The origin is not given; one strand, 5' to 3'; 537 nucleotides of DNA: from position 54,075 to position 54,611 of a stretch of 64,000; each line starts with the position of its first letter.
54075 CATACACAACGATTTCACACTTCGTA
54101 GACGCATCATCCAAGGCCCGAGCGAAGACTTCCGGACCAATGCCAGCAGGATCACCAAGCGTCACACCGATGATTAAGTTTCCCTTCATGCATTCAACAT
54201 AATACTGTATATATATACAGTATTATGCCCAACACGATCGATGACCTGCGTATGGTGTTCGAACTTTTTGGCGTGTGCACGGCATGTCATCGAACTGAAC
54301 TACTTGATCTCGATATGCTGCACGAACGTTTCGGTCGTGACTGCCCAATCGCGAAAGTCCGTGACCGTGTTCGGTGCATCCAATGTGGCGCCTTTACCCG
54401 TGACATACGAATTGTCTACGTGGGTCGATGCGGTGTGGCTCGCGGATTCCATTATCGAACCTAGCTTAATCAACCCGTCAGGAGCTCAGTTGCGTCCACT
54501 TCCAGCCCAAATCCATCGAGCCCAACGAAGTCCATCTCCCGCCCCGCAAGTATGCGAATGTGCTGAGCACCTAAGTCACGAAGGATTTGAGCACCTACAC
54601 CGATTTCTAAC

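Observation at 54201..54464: Letter-perfect LexA operator abutting the ATG of an unannotated 79-aa double-CxxC ORF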

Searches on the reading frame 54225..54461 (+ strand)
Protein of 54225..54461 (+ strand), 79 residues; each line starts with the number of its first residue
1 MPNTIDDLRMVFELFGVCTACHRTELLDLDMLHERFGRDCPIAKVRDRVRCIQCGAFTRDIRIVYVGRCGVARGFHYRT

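Call 5: search_protein_families(library=pfam, proteins=[window:54225-54461:+], max_evalue=10)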
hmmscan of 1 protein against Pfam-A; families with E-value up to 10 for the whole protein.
window:54225-54461:+ (79 aa): 3 families
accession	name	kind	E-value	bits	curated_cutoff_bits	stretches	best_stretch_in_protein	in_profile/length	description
PF18073.7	Zn_ribbon_LapB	-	0.031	14.4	25.7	1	13-22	12-21/28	Rubredoxin metal binding domain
PF15288.11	zf-CCHC_6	-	0.098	13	22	1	48-57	1-10/42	Zinc knuckle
PF18866.6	CxC7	-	0.17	12.3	27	1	50-76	21-49/64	CxC7 like cysteine cluster associated with KDZ transposases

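Call 6: search_protein_families(library=ncbifam, proteins=[window:54225-54461:+], max_evalue=10)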
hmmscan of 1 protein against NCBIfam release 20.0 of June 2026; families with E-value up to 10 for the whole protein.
window:54225-54461:+ (79 aa): 0 families

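Call 10: find_homologous_proteins(query=window:54225-54461:+, max_evalue=0.01)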
Query window:54225-54461:+ (79 aa): 3 proteins with E <= 0.01 among 3 candidates.
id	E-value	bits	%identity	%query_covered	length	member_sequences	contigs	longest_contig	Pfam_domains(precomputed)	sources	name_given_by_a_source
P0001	6.1e-47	175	97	100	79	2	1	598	-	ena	-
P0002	4.5e-43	162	91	100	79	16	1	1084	-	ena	-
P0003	5.1e-37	143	81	100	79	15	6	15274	-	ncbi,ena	-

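Call 12: find_encoding_contigs(protein=P0003, flank=6000, max_places=8)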
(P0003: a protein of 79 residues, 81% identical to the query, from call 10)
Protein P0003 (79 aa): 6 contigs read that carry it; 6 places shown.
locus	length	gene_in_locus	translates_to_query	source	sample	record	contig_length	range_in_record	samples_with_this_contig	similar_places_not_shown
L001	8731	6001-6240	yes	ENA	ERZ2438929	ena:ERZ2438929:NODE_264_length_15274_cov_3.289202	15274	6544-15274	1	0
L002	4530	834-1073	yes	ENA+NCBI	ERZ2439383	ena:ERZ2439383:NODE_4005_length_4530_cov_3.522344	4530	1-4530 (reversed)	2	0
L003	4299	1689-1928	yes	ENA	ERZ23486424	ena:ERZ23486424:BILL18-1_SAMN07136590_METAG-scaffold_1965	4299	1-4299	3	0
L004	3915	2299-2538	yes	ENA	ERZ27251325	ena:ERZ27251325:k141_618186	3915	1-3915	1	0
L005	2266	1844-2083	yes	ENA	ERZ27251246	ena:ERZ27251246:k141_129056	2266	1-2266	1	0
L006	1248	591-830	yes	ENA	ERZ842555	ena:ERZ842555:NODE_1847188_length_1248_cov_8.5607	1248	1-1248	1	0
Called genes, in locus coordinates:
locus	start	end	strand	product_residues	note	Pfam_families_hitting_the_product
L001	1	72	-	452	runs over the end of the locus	PF01546:Peptidase_M20, PF07687:M20_dimer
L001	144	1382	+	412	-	PF00296:Bac_luciferase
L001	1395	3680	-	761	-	PF01315:Ald_Xan_dh_C, PF02738:MoCoBD_1, PF20256:MoCoBD_2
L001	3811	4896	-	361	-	PF08240:ADH_N, PF00107:ADH_zinc_N, PF13602:ADH_zinc_N_2 (weak)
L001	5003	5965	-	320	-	PF04166:PdxA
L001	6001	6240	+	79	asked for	-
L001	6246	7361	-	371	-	PF00926:DHBP_synthase, PF00925:GTP_cyclohydro2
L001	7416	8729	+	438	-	?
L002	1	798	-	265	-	PF04166:PdxA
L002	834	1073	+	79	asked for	-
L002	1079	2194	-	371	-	PF00926:DHBP_synthase, PF00925:GTP_cyclohydro2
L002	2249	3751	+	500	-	PF22848:ASD1_dom, PF06964:Alpha-L-AF_C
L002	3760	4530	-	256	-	?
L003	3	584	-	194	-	?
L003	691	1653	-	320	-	PF04166:PdxA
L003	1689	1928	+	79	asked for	-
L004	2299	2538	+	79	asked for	-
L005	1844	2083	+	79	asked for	-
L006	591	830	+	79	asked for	-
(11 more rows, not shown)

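Call 13: find_encoding_contigs(protein=P0002, flank=3000, max_places=6)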
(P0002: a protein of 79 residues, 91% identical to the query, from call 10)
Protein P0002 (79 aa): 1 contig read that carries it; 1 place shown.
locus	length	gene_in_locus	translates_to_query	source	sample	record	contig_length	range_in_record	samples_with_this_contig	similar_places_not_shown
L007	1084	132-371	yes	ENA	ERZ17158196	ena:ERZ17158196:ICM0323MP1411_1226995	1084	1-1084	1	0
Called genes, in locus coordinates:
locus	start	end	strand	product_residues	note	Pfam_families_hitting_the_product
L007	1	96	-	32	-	?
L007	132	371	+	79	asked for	-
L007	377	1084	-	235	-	?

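Call 14: find_encoding_contigs(protein=P0001, flank=3000, max_places=4)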
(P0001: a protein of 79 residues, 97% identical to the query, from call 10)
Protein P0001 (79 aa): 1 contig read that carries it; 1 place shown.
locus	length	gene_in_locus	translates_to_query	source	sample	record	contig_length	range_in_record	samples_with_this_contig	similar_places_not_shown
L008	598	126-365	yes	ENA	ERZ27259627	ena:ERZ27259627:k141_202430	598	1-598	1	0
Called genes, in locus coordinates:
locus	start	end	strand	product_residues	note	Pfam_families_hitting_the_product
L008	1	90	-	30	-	?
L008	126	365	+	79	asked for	-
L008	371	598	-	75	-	?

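Call 16: search_protein_representatives(protein=window:54225-54461:+)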
Query: 79 residues. Proteins with E-value up to 0.001 (for the whole library): 84; up to 1e-10: 14; up to 1e-30: 1. The best 84 are listed.
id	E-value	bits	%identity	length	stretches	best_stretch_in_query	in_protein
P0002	1.4e-43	162.2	91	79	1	1-79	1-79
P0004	3.5e-17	78.1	51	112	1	3-78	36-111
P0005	2.2e-16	75.5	54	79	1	1-78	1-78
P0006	2.4e-16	75.4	55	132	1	3-78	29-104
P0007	2.1e-15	72.4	55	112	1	4-78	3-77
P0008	3.4e-15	71.8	49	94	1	3-78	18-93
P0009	9.7e-15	70.3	53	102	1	4-78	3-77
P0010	3.3e-13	65.4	45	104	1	3-78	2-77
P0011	6.8e-13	64.4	48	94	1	4-78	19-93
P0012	1.4e-12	63.4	49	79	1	3-70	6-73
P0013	2.1e-12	62.8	43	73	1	5-67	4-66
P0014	4.1e-11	58.7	44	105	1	4-78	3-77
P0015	6.1e-11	58.2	42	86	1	3-78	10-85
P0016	7.7e-11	57.9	-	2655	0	-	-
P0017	3.1e-10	55.9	40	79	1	7-78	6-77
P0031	2.5e-07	46.7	42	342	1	3-68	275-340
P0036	1.5e-06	44.2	34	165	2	13-58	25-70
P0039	4.1e-06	42.8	25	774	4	23-53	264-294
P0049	2.0e-05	40.6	36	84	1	8-74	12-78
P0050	2.8e-05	40.2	38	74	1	2-65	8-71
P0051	3.3e-05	39.9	44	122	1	12-67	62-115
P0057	8.0e-05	38.7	43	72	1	13-61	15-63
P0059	1.0e-04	38.4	32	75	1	3-64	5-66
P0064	2.1e-04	37.3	42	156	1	4-55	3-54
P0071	3.4e-04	36.7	33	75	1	11-74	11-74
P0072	3.4e-04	36.7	32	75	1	5-72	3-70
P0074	4.0e-04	36.5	38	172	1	6-58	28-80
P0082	7.1e-04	35.7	35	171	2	9-66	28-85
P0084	7.3e-04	35.6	39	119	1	4-65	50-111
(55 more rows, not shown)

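Call 24: find_related_loci(query=A3, collection=genome_contigs, flank=4000)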
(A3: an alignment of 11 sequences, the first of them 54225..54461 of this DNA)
Query A3 (79 aa) in genome_contigs; peptide patterns used: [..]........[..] (x = any residue, [..] = any of these).
36 stretches matched a pattern; 31 encode a relative of the query (tblastn E <= 1e-3); 31 distinct loci.
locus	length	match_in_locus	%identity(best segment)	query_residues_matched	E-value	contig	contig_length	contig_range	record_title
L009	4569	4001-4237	90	1-79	3e-45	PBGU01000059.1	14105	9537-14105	MAG: Gammaproteobacteria bacterium isolate SP3050 MHASMcontig_1696507, whole genome shotgun sequence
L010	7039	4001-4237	90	1-79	8e-45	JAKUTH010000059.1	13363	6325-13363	MAG: Pseudomonadales bacterium isolate ALOHA_A2.5_102 A2.5-Pseudomonadales-6_59, whole genome shotgun sequence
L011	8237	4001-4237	89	1-79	7e-44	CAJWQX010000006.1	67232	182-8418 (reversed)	MAG TPA_asm: uncultured Gammaproteobacteria bacterium isolate ERR599008_bin.81_MetaBAT_v2.12.1_MAG genome assembly, cont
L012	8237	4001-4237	81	1-79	2e-40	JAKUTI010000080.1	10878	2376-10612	MAG: Pseudomonadales bacterium isolate ALOHA_A2.5_103 A2.5-Pseudomonadales-7_80, whole genome shotgun sequence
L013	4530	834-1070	81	1-79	1e-39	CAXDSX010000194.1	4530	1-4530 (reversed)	MAG TPA_asm: uncultured Pseudomonadales bacterium isolate SRR5788082_binner13_Refined_4 genome assembly, contig: ERZ2439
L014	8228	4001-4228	57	3-78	2e-23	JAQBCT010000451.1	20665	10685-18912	MAG: Gammaproteobacteria bacterium isolate MAG_354_bin-09 354_bin-09_ctg-451, whole genome shotgun sequence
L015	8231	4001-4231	56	3-79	1e-21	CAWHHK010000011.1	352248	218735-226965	MAG: uncultured Gammaproteobacteria bacterium isolate MFD02134.bin.2.176 genome assembly, contig: contig_37500, whole ge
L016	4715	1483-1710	54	3-78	1e-20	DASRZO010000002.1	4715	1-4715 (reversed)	MAG TPA_asm: Pseudomonadales bacterium isolate SMAG_U14640 k141_2831441, whole genome shotgun sequence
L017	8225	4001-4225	53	4-78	6e-19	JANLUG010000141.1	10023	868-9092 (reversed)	MAG: Gammaproteobacteria bacterium isolate OTE_25_concoct_295_sub OTE_25_k141_1125947, whole genome shotgun sequence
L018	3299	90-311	51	5-78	2e-18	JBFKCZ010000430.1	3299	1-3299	MAG: Pseudomonadales bacterium isolate Mix_sand20.2022.06.G.36 k141_1360042_length_3299_cov_10.0000, whole genome shotgu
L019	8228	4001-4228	49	3-78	2e-18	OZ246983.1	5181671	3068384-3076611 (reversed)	MAG: Candidatus Azotimanducaceae bacterium isolate 4fa3b10b-92e5-4927-86fe-d6c44098c84f genome assembly, chromosome: 1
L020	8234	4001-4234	47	1-78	3e-18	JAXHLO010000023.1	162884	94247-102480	MAG: Gammaproteobacteria bacterium isolate Salar_de_Ascotan_soil_MAG_ASO2 contig_13694_polypolish, whole genome shotgun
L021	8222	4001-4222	45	5-78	1e-17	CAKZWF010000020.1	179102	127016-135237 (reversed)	MAG: uncultured Pseudomonadales bacterium isolate N2_Bin_Bin_95_1 genome assembly, contig: c_000000462592, whole genome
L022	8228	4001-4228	47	3-78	2e-17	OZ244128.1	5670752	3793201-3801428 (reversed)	MAG: Candidatus Azotimanducaceae bacterium isolate 677a7970-e1ef-4541-8232-3b7c88f4bfe2 genome assembly, chromosome: 1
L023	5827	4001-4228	47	3-78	6e-17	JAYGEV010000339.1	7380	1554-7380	MAG: Pseudomonadales bacterium isolate OC6_3000m_MAG_39 OC6_3000m_contig_2016175, whole genome shotgun sequence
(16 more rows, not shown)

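Call 28: find_homologous_proteins(query=A2, max_evalue=0.001)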
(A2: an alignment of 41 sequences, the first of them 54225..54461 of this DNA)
Query A2 (41 sequences) (79 aa, profile of the alignment): 137 proteins with E <= 0.001 among 1220 candidates; the best 120 are listed.
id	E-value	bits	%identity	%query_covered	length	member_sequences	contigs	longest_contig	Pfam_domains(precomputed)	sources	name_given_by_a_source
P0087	2.0e-28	115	52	95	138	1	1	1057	-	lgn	-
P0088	3.4e-28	115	54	96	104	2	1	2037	-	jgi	-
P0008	4.3e-28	114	49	96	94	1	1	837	-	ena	-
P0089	4.6e-28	114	50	96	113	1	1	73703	-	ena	-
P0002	8.3e-28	114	91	100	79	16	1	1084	-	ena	-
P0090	1.0e-27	113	45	97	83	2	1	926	-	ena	-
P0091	1.3e-27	113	49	96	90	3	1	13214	-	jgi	jgi:hypothetical protein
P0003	1.3e-27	113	81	100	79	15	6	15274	-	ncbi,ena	-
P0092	2.8e-27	112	49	96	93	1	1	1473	-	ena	-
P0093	3.2e-27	112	57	96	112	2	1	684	-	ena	-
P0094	3.6e-27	111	51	96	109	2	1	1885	-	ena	-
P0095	4.1e-27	111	43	96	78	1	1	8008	-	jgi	jgi:hypothetical protein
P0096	8.5e-27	110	49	96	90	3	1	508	-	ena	-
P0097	8.8e-27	110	47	95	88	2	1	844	-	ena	-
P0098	1.0e-26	110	49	97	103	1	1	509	-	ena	-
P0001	1.1e-26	110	97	100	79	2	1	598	-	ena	-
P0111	4.0e-26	108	37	95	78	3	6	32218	-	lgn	-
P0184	2.1e-23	99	36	95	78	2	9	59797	-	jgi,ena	jgi:hypothetical protein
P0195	2.6e-21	93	43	95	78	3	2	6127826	-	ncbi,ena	-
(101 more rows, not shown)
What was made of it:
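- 54225..54464 (+): ORF79: a 79-aa, four-Cys small protein (C18, C21, C51, C54), pI 8.7, with no Shine-Dalgarno sequence. The family has 84 representatives (call 16) and 137 clusters (call 28).
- Checked: Gene callers in public sources do call the homologs, always as 'hypothetical protein' (calls 10, 28).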

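Call 29: find_encoding_contigs(protein=P0195, flank=5000, max_places=2)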
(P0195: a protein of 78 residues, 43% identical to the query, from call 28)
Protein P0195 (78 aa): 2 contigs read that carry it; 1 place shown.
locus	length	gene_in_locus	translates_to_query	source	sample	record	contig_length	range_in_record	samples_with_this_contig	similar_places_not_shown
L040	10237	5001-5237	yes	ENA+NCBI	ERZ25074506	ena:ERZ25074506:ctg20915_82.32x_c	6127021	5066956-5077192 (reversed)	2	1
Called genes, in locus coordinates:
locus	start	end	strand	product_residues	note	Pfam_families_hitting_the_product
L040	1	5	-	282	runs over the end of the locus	PF01557:FAA_hydrolase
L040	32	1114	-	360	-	PF08240:ADH_N, PF00107:ADH_zinc_N, PF13602:ADH_zinc_N_2 (faint)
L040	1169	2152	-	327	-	PF04166:PdxA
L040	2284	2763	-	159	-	PF08327:AHSA1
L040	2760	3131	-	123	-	PF12840:HTH_20, PF01022:HTH_5, PF12802:MarR_2 (weak)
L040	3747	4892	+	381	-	PF14559:TPR_19 (faint), PF07719:TPR_2 (weak), PF12895:ANAPC3 (faint), PF13424:TPR_12 (faint), PF13431:TPR_17 (faint), PF23914:TPR_CcmH_CycH (faint), PF13432:TPR_16 (weak), PF13414:TPR_11 (weak), +4 more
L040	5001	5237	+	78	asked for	-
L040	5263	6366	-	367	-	PF00926:DHBP_synthase, PF00925:GTP_cyclohydro2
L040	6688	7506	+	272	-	PF00106:adh_short, PF08659:KR (faint), PF13561:adh_short_C2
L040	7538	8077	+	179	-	PF08002:DUF1697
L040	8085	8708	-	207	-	PF12535:Nudix_N, PF00293:NUDIX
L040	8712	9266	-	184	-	PF20101:DUF6491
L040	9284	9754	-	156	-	PF20101:DUF6491 (weak)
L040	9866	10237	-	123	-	PF00903:Glyoxalase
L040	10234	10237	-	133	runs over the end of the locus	-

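Call 30: find_encoding_contigs(protein=P0184, flank=5000, max_places=2)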
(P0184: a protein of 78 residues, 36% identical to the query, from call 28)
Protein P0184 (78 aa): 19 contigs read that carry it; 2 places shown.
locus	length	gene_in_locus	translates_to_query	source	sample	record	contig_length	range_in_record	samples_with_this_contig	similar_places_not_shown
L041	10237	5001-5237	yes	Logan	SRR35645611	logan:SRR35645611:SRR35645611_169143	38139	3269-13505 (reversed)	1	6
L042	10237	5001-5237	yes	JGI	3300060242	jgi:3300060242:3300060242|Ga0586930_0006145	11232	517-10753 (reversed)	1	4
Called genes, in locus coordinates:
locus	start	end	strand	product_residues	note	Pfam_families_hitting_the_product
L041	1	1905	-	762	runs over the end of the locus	PF01315:Ald_Xan_dh_C, PF02738:MoCoBD_1, PF20256:MoCoBD_2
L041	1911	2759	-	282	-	PF01557:FAA_hydrolase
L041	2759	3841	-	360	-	PF08240:ADH_N, PF00107:ADH_zinc_N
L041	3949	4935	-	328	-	PF04166:PdxA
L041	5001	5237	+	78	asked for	-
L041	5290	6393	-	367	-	PF00926:DHBP_synthase, PF00925:GTP_cyclohydro2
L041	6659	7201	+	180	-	PF08002:DUF1697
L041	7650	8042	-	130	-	-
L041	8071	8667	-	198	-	PF14597:Lactamase_B_5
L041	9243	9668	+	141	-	-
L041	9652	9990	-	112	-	-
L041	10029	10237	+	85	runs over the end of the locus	-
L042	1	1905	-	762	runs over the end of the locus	PF01315:Ald_Xan_dh_C, PF02738:MoCoBD_1, PF20256:MoCoBD_2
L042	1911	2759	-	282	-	PF01557:FAA_hydrolase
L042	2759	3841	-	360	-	PF08240:ADH_N, PF00107:ADH_zinc_N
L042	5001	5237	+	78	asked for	-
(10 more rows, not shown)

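Call 31: find_encoding_contigs(protein=P0111, flank=5000, max_places=2)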
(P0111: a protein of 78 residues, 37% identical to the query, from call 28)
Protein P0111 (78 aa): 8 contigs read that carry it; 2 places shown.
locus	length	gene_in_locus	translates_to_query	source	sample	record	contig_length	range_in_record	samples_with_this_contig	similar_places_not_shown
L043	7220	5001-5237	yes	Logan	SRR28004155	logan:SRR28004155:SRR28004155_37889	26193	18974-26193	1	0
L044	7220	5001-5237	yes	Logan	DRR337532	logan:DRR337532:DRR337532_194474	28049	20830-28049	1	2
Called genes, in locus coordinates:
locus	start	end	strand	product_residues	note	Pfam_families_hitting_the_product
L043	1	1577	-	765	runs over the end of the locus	PF01315:Ald_Xan_dh_C, PF02738:MoCoBD_1, PF20256:MoCoBD_2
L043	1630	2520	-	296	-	PF01557:FAA_hydrolase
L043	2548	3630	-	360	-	PF08240:ADH_N, PF00107:ADH_zinc_N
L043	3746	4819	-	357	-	PF04166:PdxA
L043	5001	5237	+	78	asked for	-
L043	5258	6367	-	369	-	PF00926:DHBP_synthase, PF00925:GTP_cyclohydro2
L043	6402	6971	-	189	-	PF02515:CoA_transf_3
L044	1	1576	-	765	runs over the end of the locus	PF01315:Ald_Xan_dh_C, PF02738:MoCoBD_1, PF20256:MoCoBD_2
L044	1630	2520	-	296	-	PF01557:FAA_hydrolase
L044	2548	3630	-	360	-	PF08240:ADH_N, PF00107:ADH_zinc_N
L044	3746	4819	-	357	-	PF04166:PdxA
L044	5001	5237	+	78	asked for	-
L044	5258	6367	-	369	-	PF00926:DHBP_synthase, PF00925:GTP_cyclohydro2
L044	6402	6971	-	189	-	PF02515:CoA_transf_3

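Call 35: search_solved_structures(query=A4, max_evalue=10)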
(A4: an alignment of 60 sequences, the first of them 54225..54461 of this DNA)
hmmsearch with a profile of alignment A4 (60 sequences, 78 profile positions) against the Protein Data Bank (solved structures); distinct sequences matched with E-value up to 10: 14.
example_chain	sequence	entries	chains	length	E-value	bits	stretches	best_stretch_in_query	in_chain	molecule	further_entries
1zrt_D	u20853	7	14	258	0.0072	19.4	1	6-45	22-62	Cytochrome c1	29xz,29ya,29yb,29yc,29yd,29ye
6xi0_D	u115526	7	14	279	0.0087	19.1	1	6-45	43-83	Cytochrome c1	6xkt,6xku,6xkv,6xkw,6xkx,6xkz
2qjk_B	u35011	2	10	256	0.023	17.8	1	6-46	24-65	Cytochrome c1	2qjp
2fyn_B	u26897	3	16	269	0.024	17.7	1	6-46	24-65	Cytochrome c1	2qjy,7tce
5kkz_B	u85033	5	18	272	0.025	17.7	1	6-46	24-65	Cytochrome c1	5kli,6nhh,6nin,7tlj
8asi_C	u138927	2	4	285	0.027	17.6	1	6-46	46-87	Cytochrome c1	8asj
2yiu_B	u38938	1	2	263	0.057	16.5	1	6-46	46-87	CYTOCHROME C1, HEME PROTEIN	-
9fks_b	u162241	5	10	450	0.12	15.4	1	6-46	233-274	Cytochrome c1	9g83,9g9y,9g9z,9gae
2fe3_A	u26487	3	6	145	0.18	14.9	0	10-24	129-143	Peroxide operon regulator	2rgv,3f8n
2con_A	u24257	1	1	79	0.35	14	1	48-72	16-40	nin one binding protein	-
3mem_A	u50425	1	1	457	0.44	13.7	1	19-52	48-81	Putative signal transduction protein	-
9i5t_2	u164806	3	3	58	0.66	13.1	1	38-59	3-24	Large ribosomal subunit protein uL30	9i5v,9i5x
6tmg_c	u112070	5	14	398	1.1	12.4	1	10-44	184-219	ATPTG1 | Cytochrome c1, heme protein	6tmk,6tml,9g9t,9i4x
3cwb_D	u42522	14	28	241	1.2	12.3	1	8-44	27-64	MITOCHONDRIAL CYTOCHROME C1, HEME PROTEIN | CYTOCHROME C1, HEME PROTEIN, MITOCHONDRIAL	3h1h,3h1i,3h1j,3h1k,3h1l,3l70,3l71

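Call 36: search_protein_families(library=pfam, alignment_id=A4, max_evalue=1)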
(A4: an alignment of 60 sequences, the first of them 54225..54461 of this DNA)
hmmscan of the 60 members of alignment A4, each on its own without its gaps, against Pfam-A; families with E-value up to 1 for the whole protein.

A. member 1, window:54225-54461:+ (79 aa): 3 families
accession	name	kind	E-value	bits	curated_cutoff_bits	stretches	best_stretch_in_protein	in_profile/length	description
PF18073.7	Zn_ribbon_LapB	-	0.031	14.4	25.7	0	13-22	12-21/28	Rubredoxin metal binding domain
PF15288.11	zf-CCHC_6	-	0.098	13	22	1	48-57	1-10/42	Zinc knuckle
PF18866.6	CxC7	-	0.17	12.3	27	1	50-76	21-49/64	CxC7 like cysteine cluster associated with KDZ transposases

B. families by the number of members that match (of 60 scanned): 51 families (the first 25 are shown)
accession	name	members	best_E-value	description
PF24042.1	DUF7351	10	0.00013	Domain of unknown function (DUF7351)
PF18073.7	Zn_ribbon_LapB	8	0.019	Rubredoxin metal binding domain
PF14803.11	Zn_ribbon_Nudix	8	0.021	Nudix N-terminal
PF14260.11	zf-C4pol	3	0.0057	C4-type zinc-finger of DNA polymerase delta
PF13717.11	Zn_ribbon_4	3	0.0078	zinc-ribbon domain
PF01155.25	HypA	3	0.022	Hydrogenase/urease nickel incorporation, metallochaperone, hypA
PF12760.12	Zn_ribbon_IS1595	3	0.032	Transposase zinc-ribbon domain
PF23107.1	Zf-C2H2_ZNF451_C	3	0.075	Two consecutive Zinc fingers C2H2 type, ZNF451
PF24046.1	At4g08330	3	0.078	At4g08330 beta-tent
PF08856.16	DUF1826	3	0.12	Protein of unknown function (DUF1826)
PF23546.1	Zn_ribbon_TOP3B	2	0.0093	DNA topoisomerase 3-beta zinc ribbon domain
PF19836.4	DUF6315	2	0.019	Family of unknown function (DUF6315)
PF00935.25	Ribosomal_L44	2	0.024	Ribosomal protein L44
PF23549.1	Zn_ribbon_GRF_2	2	0.025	GRF-like zinc ribbon domain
PF00253.27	Ribosomal_S14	2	0.033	Ribosomal protein S14p/S29e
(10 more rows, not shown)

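Call 39: predict_structure(alignment_id=A4)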
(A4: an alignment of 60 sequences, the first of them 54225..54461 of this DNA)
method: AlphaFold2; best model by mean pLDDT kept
length: 79 residues; sequences in the alignment: 60
mean_pLDDT: 81.3   pTM: 0.68
mean pLDDT of the five models: 81.3, 77.9, 75.1, 72.1, 70.0
residues with pLDDT >= 90: 15; 70-90: 52; 50-70: 3; < 50: 9
segments of 3 or more residues with pLDDT < 50: 71-79
pLDDT, mean of each block of 10 residues (from residue 1): 85 89 89 91 85 82 79 47
secondary structure, 60 per line:
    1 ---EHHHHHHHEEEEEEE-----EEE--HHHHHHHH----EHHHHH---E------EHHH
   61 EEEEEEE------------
elements in order: H5-11 E12-18 E24-26 H29-36 H42-46 E61-67
